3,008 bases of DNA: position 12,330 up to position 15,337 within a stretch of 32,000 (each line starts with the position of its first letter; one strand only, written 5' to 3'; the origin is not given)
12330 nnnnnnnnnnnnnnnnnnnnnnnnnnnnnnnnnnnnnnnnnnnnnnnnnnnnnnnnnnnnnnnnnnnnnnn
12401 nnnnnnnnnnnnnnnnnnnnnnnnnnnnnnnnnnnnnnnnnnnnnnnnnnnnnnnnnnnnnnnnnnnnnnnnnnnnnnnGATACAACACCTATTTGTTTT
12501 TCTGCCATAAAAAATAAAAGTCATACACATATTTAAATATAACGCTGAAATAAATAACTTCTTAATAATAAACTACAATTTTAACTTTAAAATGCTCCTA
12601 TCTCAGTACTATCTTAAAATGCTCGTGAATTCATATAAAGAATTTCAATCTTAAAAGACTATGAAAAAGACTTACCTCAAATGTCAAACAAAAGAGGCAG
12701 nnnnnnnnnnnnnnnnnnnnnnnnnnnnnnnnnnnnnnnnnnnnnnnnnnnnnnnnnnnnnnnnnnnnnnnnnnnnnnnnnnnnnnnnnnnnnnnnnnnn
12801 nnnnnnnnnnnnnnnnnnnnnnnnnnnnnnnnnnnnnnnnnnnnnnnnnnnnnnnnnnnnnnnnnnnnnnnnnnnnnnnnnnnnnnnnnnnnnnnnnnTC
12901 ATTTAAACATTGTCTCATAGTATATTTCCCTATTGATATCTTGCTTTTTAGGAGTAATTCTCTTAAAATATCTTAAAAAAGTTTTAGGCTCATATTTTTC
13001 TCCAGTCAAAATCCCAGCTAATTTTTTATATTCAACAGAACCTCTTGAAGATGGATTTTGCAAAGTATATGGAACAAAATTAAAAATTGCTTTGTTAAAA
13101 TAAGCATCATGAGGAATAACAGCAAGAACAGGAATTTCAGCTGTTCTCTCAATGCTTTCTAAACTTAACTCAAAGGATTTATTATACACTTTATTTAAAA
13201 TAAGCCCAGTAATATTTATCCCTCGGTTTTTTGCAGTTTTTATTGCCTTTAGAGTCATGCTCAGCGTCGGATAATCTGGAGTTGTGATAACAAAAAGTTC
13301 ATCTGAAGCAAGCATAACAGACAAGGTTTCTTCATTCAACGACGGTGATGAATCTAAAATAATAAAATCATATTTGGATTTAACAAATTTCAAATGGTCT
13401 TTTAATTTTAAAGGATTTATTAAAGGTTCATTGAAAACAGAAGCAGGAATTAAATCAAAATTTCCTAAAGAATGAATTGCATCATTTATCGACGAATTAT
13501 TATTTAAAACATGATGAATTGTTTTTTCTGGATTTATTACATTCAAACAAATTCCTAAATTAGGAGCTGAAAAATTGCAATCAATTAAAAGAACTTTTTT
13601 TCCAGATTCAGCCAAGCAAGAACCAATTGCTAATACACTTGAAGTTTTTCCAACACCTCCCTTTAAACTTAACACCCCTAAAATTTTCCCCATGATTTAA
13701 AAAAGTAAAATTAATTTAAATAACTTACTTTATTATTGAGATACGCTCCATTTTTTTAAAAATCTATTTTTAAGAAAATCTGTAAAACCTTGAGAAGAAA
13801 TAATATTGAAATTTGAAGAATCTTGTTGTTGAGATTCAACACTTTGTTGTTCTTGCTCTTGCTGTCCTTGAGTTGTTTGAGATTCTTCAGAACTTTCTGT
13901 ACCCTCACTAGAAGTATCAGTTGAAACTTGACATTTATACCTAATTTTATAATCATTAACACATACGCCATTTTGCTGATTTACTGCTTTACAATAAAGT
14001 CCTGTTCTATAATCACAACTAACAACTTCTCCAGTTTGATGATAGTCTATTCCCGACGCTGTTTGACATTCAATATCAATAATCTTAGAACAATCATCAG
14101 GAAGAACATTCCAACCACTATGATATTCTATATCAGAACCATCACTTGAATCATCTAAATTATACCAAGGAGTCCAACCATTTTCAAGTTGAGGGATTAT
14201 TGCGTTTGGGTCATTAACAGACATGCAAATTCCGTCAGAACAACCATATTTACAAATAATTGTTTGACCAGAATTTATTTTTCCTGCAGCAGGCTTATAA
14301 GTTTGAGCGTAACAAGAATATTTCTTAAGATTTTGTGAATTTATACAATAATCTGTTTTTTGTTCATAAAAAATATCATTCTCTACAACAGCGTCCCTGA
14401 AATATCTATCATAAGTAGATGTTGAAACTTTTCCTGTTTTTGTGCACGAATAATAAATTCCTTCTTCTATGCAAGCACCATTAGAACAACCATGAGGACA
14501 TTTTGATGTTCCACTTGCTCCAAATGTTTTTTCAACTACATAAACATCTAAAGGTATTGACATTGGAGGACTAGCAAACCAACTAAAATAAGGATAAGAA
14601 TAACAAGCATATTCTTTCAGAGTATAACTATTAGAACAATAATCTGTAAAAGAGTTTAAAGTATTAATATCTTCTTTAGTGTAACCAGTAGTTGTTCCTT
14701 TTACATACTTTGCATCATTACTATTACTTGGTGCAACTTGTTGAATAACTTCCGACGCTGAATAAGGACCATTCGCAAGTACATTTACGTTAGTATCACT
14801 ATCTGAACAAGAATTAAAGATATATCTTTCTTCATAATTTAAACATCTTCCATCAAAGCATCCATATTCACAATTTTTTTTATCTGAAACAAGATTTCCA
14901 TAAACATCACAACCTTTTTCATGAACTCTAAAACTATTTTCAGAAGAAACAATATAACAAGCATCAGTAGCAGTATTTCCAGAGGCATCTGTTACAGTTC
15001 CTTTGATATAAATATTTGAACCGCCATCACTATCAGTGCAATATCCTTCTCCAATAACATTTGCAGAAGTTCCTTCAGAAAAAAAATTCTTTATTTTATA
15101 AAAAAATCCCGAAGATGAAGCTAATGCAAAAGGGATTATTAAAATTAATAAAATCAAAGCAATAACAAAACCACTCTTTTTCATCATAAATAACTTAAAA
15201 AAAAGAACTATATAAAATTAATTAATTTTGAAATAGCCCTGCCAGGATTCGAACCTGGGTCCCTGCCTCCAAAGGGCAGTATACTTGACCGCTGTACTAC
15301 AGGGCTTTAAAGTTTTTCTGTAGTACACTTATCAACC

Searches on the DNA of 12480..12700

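Call 79: search_rna_families(source=window, start=12480, end=12700, threshold=evalue, max_evalue=1)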
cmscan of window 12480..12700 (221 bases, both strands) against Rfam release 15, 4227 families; matches with E-value up to 1: 1.
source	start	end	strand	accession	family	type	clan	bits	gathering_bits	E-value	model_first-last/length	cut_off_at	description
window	12579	12700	+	RF02546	LSU_trypano_mito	Gene; rRNA;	CL00112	14.5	60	0.35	1-126/561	3'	Trypanosomatid mitochondrial large subunit ribosomal RNA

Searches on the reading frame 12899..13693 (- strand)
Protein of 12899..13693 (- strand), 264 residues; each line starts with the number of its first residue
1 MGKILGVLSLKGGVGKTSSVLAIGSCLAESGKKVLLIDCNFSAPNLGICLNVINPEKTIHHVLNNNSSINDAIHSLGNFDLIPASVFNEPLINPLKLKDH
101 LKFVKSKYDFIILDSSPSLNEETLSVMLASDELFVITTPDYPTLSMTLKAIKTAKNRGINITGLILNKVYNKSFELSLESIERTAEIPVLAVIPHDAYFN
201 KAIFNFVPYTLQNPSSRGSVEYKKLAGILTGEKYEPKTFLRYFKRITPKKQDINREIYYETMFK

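Call 12: search_protein_families(library=pfam, proteins=[window:12899-13693:-], max_evalue=0.01)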
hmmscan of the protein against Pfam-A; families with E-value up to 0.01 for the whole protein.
window:12899-13693:- (264 aa): 8 families
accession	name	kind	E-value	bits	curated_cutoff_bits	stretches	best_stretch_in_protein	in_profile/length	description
PF13614.12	AAA_31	-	9.9e-26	91.2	27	1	3-144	2-154/177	AAA domain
PF01656.29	CbiA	-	2.3e-18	66.8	25.4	1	7-204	3-120/125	CobQ/CobB/MinD/ParA nucleotide binding domain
PF10609.15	ParA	-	3.4e-14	53.3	27.1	1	3-225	4-241/246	NUBPL iron-transfer P-loop NTPase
PF00142.24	Fer4_NifH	-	6.7e-10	39.3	25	2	11-67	8-63/271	4Fe-4S iron sulfur cluster binding proteins, NifH/frxC family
PF13500.12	AAA_26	-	6.8e-08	33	27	1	127-198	126-193/198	AAA domain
PF02374.21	ArsA_ATPase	-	5.6e-07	29.5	24.3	1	9-39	7-37/305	Anion-transporting ATPase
PF06564.18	CBP_BcsQ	-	2.9e-06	27.4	21.3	1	3-163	2-170/234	Cellulose biosynthesis protein BcsQ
PF07015.17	VirC1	-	0.00013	21.8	24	1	4-40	3-39/231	VirC1 protein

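Call 74: find_encoding_contigs(protein=window:12899-13693:-, flank=4000, max_places=10)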
Protein window:12899-13693:- (264 aa): 4 contigs read that carry it; 2 places shown.
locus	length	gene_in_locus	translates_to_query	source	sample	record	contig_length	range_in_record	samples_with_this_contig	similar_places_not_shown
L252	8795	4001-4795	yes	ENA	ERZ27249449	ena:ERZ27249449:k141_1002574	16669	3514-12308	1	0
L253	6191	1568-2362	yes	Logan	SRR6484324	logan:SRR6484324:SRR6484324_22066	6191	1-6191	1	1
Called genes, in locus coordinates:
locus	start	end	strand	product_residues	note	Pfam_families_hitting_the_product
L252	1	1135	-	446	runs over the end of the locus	PF01368:DHH, PF27767:Arc_Cdc45 (weak), PF21763:DHH_CID, PF02272:DHHA1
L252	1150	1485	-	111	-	-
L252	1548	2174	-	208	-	-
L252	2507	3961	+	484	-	PF13330:Mucin2_WxxW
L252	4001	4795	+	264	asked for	PF00142:Fer4_NifH (faint), PF01656:CbiA, PF02374:ArsA_ATPase (faint), PF06564:CBP_BcsQ (faint), PF10609:ParA, PF13614:AAA_31, PF13500:AAA_26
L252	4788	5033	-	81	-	-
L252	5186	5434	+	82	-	-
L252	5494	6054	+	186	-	-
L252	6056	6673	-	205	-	PF00069:Pkinase, PF22303:OspG_kinase (weak), PF01163:RIO1, PF03109:ABC1 (weak), PF06293:Kdo (weak)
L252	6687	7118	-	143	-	PF07884:VKOR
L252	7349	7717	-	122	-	-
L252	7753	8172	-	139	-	-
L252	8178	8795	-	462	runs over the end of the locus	PF02881:SRP54_N, PF00005:ABC_tran (faint), PF00448:SRP54, PF01656:CbiA, PF02978:SRP_SPB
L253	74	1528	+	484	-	PF13330:Mucin2_WxxW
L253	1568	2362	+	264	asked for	PF00142:Fer4_NifH (faint), PF01656:CbiA, PF02374:ArsA_ATPase (faint), PF06564:CBP_BcsQ (faint), PF10609:ParA, PF13614:AAA_31, PF13500:AAA_26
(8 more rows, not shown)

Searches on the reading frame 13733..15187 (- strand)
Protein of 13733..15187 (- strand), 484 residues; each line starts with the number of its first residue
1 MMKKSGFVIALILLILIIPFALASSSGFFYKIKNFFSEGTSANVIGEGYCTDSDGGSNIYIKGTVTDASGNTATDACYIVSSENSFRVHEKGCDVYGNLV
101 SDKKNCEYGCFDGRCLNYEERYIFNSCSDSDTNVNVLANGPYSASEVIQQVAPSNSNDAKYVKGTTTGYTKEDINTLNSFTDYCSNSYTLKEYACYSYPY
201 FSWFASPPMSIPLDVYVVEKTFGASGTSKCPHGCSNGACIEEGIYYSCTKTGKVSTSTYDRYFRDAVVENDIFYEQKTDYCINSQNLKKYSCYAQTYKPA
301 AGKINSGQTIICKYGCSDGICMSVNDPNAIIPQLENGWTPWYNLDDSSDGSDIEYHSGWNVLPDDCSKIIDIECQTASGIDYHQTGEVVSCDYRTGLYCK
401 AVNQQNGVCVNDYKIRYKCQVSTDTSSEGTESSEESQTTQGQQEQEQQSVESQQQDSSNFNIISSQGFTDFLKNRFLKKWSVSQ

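Call 12: search_protein_families(library=pfam, proteins=[window:13733-15187:-], max_evalue=0.01)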
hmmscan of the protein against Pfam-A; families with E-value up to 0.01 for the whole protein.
window:13733-15187:- (484 aa): 1 family
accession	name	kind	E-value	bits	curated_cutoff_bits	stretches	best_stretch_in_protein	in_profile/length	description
PF13330.11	Mucin2_WxxW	-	1.3e-12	48.7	22.4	1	338-419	1-88/88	Mucin-2 protein WxxW repeating region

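Call 89: search_protein_families(library=phrogs, proteins=[window:13733-15187:-], max_evalue=0.01)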
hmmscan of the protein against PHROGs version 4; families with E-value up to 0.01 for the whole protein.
window:13733-15187:- (484 aa): 0 families
